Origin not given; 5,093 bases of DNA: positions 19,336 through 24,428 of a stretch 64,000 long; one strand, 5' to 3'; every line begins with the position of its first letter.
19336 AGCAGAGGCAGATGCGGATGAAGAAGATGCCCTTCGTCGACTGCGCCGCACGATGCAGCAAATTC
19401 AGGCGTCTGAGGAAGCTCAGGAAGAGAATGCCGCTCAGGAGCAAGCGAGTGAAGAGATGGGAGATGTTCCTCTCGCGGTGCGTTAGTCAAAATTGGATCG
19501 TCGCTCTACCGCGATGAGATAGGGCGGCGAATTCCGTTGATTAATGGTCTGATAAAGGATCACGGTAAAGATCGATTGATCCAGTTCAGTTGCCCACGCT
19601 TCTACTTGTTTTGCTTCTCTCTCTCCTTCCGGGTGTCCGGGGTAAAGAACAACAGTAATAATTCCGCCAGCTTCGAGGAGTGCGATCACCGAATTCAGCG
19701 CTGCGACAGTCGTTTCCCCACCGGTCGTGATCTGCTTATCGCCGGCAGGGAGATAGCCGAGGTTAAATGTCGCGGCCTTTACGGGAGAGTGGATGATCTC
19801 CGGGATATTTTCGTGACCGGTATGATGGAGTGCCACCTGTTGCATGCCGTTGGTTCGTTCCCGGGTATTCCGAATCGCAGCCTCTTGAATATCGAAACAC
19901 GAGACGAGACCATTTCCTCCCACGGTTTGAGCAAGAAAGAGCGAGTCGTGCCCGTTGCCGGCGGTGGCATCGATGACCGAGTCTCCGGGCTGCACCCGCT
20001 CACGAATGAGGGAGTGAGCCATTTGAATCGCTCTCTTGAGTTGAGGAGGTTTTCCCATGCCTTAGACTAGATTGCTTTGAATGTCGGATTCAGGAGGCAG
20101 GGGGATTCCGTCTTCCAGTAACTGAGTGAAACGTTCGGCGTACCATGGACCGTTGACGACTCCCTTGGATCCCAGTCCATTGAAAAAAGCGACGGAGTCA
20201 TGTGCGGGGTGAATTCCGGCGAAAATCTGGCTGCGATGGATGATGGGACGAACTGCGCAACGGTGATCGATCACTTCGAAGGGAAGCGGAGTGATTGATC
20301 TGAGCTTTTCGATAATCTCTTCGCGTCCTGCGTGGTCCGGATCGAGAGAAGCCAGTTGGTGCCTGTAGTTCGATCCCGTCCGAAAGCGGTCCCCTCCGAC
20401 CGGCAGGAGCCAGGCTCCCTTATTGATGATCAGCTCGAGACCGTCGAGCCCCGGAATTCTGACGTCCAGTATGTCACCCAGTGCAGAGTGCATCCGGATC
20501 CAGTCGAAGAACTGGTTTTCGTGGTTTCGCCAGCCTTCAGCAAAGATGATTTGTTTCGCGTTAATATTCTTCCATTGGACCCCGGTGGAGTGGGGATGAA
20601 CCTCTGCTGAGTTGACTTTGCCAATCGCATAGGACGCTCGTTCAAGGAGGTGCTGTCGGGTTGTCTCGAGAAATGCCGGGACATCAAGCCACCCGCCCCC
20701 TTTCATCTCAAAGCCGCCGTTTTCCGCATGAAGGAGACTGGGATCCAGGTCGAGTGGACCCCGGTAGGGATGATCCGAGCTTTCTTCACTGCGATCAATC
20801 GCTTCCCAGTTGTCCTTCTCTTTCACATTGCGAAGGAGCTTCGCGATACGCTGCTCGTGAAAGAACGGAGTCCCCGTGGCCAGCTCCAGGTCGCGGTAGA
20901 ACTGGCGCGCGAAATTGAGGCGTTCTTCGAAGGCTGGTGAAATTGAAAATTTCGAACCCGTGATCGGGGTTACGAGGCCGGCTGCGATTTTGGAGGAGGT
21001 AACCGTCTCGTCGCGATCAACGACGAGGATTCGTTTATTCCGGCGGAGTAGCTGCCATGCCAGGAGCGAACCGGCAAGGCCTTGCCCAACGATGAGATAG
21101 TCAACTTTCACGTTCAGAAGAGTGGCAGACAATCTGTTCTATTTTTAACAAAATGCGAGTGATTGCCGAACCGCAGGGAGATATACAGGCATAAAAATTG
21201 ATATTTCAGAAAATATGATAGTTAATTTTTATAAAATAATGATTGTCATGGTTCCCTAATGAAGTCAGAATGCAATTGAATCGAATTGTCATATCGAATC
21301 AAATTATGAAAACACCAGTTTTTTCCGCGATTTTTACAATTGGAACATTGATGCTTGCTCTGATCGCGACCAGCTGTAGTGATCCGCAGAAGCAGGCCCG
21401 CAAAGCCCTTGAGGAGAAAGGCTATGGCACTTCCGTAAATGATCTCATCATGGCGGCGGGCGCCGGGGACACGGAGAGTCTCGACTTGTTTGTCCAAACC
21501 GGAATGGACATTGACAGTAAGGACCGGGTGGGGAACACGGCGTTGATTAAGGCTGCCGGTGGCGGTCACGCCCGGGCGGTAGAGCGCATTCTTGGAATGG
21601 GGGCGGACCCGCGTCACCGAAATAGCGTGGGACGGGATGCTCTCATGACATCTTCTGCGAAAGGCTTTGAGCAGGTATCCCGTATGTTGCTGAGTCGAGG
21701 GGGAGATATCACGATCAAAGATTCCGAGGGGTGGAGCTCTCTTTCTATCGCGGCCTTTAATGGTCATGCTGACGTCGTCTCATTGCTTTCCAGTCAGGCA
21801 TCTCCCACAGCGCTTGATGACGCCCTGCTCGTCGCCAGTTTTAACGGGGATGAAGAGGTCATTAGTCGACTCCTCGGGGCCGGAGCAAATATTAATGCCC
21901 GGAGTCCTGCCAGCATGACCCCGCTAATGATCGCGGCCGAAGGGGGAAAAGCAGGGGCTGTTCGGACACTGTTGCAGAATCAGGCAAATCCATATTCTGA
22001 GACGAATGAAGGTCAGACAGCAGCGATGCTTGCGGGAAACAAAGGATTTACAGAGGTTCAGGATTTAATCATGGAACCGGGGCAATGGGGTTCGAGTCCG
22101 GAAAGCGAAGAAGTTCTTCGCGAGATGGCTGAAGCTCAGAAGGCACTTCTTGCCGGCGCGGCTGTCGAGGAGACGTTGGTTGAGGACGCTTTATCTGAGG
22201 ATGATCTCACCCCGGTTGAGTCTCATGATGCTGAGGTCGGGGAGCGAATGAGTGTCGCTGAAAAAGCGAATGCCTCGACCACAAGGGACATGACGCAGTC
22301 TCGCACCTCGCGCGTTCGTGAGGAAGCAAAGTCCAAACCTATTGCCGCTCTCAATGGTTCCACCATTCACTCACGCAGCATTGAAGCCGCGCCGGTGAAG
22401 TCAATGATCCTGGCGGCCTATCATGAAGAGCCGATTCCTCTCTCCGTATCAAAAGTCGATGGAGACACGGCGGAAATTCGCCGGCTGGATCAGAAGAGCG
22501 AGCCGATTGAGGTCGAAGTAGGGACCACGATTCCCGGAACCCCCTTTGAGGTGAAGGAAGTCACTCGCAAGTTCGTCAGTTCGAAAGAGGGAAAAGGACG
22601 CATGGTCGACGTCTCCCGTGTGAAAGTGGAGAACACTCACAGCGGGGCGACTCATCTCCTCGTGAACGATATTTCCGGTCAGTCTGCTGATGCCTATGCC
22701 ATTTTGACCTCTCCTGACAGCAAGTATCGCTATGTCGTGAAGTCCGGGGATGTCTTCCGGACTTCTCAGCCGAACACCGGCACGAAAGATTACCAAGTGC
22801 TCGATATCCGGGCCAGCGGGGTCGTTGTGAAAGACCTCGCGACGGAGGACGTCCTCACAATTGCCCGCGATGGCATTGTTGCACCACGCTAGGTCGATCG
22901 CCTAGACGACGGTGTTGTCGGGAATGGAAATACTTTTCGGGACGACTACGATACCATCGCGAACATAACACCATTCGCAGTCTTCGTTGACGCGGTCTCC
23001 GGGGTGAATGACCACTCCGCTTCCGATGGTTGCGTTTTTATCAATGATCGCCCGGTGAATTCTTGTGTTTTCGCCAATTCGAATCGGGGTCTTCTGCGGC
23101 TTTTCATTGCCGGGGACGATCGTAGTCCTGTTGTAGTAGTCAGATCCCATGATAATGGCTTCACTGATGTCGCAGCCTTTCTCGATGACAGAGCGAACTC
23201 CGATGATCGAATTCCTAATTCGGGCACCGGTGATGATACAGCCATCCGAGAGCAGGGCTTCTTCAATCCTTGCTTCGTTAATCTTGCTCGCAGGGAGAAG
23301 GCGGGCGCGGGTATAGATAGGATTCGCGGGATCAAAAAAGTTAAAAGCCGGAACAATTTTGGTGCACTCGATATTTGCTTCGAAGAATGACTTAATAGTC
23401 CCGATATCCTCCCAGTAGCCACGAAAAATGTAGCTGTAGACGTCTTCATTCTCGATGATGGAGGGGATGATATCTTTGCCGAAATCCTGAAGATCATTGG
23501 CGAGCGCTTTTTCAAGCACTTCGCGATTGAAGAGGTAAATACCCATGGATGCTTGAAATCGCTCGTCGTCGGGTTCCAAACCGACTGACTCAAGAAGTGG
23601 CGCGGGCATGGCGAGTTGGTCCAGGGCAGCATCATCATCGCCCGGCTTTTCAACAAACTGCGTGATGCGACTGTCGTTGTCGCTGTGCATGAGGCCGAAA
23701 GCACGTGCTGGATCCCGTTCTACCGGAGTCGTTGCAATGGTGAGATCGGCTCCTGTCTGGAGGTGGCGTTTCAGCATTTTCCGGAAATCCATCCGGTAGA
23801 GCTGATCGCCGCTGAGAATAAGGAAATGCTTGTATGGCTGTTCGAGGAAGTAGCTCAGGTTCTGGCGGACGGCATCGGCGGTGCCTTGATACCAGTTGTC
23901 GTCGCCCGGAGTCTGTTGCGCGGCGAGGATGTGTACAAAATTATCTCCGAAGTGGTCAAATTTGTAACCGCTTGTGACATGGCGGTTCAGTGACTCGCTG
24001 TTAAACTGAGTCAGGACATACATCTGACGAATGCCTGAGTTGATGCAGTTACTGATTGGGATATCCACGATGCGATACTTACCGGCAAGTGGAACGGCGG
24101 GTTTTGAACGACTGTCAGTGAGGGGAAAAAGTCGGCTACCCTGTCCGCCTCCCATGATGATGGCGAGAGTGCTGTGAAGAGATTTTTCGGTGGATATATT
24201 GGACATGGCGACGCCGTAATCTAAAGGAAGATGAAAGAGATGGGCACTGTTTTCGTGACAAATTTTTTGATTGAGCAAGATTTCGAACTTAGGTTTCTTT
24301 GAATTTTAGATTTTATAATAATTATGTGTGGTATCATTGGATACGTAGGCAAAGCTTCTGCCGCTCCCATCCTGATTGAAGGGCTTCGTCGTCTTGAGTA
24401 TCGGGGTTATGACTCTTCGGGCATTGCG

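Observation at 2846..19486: Giant TPS-type exoprotein built from ~75 His-containing AQIGHGG repeats: candidate His-ladder beta-solenoid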

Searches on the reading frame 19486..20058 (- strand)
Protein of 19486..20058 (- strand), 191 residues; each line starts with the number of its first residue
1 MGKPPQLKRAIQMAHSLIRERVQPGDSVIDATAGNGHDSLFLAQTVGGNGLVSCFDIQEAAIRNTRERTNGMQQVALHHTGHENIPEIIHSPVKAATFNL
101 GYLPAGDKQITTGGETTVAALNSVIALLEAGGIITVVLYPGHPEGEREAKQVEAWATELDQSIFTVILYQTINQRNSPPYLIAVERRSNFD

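Call 9: search_protein_families(library=pfam, proteins=[window:19486-20058:-], max_evalue=0.01)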
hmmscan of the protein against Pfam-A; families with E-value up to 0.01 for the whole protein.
window:19486-20058:- (191 aa): 5 families
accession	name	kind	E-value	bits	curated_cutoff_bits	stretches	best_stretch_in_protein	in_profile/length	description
PF06962.18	rRNA_methylase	-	8.5e-47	159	22.7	1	52-185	1-137/137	Putative rRNA methylase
PF13847.12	Methyltransf_31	-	1e-08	35.4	27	1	24-140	3-113/145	Methyltransferase domain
PF13649.12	Methyltransf_25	-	9.3e-05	23.5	27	1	28-87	1-60/97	Methyltransferase domain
PF13679.12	Methyltransf_32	-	0.0011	19.3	27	1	5-89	4-93/143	Methyltransferase domain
PF01209.24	Ubie_methyltran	-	0.0016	18.3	20.1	1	21-136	44-151/233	ubiE/COQ5 methyltransferase family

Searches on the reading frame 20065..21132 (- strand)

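Call 9: search_protein_families(library=pfam, proteins=[window:20065-21132:-], max_evalue=0.01)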
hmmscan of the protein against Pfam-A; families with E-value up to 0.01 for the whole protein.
window:20065-21132:- (356 aa): 3 families
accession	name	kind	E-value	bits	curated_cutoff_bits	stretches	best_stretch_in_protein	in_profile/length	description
PF01266.30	DAO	-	9.1e-21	75.2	27.9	1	11-338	1-353/353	FAD dependent oxidoreductase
PF13450.12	NAD_binding_8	-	0.00011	22.8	21.9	1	14-44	1-31/68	NAD(P)-binding Rossmann-like domain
PF00890.30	FAD_binding_2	-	0.00062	19.5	20.4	0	11-52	1-43/414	FAD binding domain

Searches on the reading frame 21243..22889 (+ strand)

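Call 9: search_protein_families(library=pfam, proteins=[window:21243-22889:+], max_evalue=0.01)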
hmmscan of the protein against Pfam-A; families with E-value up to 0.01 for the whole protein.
window:21243-22889:+ (549 aa): 6 families
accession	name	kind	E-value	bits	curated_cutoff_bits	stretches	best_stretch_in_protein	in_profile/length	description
PF12796.13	Ank_2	-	3.9e-31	107.9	27.3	3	195-279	1-82/90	Ankyrin repeats (3 copies)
PF00023.36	Ank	-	5.4e-24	83.4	21.1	1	225-253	3-31/33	Ankyrin repeat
PF13637.12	Ank_4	-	3.1e-21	75.4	22.7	2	69-114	2-47/50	Ankyrin repeats (many copies)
PF13857.12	Ank_5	-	2e-16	60.4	27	2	214-261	5-53/56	Ankyrin repeats (many copies)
PF13606.12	Ank_3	-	6.2e-13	48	22.3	0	225-251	3-29/30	Ankyrin repeat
PF24521.3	Ank_KRIT1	-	9.3e-08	32.4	80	0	171-264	26-125/149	KRIT1 ankyrin-repeats domain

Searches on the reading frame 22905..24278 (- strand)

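Call 9: search_protein_families(library=pfam, proteins=[window:22905-24278:-], max_evalue=0.01)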
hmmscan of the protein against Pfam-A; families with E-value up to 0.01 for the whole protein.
window:22905-24278:- (458 aa): 6 families
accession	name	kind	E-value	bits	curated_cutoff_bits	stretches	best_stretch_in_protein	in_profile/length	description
PF00483.29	NTP_transferase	-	1.9e-65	221.3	21.2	1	39-305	2-242/245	Nucleotidyl transferase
PF25247.1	LbH_GLGC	-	6.6e-43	146.3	27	1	326-457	1-135/135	GLGC left-handed parallel beta-helix domain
PF24894.1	Hexapep_GlmU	-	1.8e-13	50.9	23.3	2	325-378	3-56/104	GlmU-like, C-terminal hexapeptide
PF25084.1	LbH_EIF2B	-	6.6e-07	29.7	54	1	336-378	51-94/105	EIF2B subunit epsilon LbH domain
PF00132.30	Hexapep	-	8.2e-05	22.6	27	1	399-427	2-31/36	Bacterial transferase hexapeptide (six repeats)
PF12804.13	NTP_transf_3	-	0.0001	22.9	27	1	39-191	1-131/160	MobA-like NTP transferase domain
